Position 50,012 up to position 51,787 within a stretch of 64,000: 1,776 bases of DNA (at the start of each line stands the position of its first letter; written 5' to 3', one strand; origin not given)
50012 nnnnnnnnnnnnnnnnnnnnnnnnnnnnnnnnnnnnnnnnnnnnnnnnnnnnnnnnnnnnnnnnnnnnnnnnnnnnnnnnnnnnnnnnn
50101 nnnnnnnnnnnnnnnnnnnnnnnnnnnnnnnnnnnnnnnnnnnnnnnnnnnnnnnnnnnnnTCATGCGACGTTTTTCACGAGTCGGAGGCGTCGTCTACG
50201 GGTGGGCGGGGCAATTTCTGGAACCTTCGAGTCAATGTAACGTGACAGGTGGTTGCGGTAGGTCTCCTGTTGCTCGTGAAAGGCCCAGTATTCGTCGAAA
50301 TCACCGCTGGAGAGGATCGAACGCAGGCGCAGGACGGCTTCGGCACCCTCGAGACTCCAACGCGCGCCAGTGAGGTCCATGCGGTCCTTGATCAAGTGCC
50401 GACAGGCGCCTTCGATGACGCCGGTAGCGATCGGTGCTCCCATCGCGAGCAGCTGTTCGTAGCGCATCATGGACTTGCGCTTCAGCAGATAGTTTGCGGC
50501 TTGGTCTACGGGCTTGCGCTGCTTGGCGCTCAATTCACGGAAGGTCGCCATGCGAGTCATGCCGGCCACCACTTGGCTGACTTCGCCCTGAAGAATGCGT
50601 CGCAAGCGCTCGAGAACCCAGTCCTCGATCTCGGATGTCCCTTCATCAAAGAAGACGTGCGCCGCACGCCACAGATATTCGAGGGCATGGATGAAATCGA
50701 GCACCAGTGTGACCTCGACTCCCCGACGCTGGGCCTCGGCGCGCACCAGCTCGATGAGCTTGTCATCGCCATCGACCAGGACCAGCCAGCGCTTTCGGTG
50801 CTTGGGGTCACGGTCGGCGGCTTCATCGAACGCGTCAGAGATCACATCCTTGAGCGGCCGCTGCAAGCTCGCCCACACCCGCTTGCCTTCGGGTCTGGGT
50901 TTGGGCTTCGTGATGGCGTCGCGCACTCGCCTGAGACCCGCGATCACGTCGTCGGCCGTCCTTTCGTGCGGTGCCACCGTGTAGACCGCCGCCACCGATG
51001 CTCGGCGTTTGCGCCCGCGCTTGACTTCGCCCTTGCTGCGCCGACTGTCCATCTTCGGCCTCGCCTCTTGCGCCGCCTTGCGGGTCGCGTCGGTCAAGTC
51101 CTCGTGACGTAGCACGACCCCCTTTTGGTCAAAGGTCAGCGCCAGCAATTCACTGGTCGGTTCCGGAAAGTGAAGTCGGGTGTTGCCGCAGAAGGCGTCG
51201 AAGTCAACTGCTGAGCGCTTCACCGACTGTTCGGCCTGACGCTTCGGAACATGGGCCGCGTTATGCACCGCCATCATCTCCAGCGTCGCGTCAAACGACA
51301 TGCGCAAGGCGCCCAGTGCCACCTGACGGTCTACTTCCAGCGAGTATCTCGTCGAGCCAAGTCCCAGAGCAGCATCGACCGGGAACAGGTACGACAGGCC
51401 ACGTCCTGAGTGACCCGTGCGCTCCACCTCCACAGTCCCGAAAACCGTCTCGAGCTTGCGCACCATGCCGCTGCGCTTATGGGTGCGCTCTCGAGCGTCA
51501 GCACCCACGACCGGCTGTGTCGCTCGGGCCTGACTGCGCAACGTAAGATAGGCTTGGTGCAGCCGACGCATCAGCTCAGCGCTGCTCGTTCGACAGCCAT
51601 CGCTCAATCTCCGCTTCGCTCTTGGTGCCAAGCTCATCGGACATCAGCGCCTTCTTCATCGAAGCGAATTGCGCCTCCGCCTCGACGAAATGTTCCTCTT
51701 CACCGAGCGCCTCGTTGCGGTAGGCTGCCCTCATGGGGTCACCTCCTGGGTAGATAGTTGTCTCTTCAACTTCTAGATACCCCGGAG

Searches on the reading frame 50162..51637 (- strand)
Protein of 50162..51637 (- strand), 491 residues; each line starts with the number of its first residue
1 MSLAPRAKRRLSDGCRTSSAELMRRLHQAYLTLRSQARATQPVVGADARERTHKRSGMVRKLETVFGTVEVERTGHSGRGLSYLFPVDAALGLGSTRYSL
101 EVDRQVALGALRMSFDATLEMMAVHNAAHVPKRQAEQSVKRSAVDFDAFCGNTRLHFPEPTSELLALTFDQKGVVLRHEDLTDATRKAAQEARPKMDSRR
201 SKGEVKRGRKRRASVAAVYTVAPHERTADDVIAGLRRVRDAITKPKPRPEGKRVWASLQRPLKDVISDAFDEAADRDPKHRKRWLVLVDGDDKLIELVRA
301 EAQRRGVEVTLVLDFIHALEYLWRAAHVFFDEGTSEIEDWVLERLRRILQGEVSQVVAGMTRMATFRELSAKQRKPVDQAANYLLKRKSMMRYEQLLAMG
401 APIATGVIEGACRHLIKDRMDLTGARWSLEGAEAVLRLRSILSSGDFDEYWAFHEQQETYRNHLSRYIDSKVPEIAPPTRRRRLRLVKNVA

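Call 9: search_protein_families(library=pfam, proteins=[window:50162-51637:-], max_evalue=0.01)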
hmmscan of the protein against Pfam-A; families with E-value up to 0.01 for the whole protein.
window:50162-51637:- (491 aa): 0 families

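Call 40: search_protein_families(library=ncbifam, proteins=[window:50165-51637:-], max_evalue=0.01)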
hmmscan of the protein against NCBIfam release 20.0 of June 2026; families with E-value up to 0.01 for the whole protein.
window:50165-51637:- (491 aa): 3 families
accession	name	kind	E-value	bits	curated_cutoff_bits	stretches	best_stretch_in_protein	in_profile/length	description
NF033572.1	transpos_ISKra4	equivalog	1.1e-89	301.5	205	1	18-446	31-421/422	ISKra4 family transposase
NF041731.2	transpos_ISH6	equivalog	5e-12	45.3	240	2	373-451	330-413/414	ISH6 family transposase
NF033529.1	transpos_ISLre2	equivalog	1.7e-08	34.2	200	1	351-459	228-336/382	ISLre2 family transposase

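Call 115: find_encoding_contigs(protein=window:50162-51637:-, flank=10000, max_places=10)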
Protein window:50162-51637:- (491 aa): no gene with exactly this product is on record in the collection.
